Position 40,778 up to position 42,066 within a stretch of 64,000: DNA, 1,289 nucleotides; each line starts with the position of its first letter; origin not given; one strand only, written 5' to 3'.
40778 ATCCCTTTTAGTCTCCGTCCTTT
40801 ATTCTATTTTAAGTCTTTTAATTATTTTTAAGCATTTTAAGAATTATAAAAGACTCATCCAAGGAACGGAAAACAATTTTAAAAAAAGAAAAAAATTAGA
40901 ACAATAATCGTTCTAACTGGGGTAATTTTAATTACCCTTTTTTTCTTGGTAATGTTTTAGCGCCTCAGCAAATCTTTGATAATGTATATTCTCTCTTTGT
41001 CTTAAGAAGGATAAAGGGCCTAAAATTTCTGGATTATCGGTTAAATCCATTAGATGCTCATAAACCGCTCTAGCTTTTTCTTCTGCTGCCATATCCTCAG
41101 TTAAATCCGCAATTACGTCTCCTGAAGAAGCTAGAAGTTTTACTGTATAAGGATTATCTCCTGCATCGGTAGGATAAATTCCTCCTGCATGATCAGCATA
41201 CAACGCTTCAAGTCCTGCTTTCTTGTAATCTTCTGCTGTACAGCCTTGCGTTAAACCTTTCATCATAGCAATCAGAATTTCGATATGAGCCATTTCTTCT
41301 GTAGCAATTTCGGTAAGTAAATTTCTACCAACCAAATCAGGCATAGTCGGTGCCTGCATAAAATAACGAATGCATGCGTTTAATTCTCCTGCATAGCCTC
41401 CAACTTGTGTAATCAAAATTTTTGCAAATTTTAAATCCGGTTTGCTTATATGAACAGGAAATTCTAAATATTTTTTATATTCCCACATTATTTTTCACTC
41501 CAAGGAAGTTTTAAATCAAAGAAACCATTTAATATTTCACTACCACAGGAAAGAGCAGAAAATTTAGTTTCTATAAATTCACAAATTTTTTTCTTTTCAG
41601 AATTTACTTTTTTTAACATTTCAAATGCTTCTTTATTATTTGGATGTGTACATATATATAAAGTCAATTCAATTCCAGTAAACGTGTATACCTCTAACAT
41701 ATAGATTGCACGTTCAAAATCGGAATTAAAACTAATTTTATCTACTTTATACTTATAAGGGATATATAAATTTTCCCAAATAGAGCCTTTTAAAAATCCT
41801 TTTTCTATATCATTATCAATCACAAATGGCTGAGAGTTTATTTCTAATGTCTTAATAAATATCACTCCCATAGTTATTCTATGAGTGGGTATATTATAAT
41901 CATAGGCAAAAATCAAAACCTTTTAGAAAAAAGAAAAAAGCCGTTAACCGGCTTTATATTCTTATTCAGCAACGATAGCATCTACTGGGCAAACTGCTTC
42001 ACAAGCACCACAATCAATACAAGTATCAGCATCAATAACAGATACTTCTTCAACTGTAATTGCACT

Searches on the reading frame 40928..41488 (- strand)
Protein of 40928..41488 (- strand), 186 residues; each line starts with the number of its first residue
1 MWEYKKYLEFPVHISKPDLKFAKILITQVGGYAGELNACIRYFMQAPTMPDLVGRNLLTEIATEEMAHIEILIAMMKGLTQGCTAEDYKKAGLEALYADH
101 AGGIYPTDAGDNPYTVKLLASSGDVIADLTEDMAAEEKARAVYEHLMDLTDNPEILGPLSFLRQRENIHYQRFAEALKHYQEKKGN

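Call 36: search_protein_families(library=pfam, proteins=[window:40928-41488:-], max_evalue=0.00001)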
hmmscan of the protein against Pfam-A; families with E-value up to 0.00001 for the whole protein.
window:40928-41488:- (186 aa): 2 families
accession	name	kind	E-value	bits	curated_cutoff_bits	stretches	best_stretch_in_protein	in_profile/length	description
PF05067.18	Mn_catalase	-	1.3e-44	152.8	27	1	1-184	1-198/284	Manganese containing catalase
PF02915.23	Rubrerythrin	-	6.5e-07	30.2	22.8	1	32-176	7-136/137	Rubrerythrin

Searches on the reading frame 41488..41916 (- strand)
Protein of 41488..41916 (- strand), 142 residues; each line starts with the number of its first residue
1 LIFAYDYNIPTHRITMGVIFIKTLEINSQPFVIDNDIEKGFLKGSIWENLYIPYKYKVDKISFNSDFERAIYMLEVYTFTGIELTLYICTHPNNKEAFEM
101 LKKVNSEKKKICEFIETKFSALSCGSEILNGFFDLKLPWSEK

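Call 36: search_protein_families(library=pfam, proteins=[window:41488-41916:-], max_evalue=0.00001)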
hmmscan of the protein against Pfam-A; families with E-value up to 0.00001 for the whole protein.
window:41488-41916:- (142 aa): 1 family
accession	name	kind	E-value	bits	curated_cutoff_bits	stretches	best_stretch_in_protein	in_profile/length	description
PF12652.12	CotJB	-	3.9e-08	33.8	29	1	73-125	6-58/76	CotJB protein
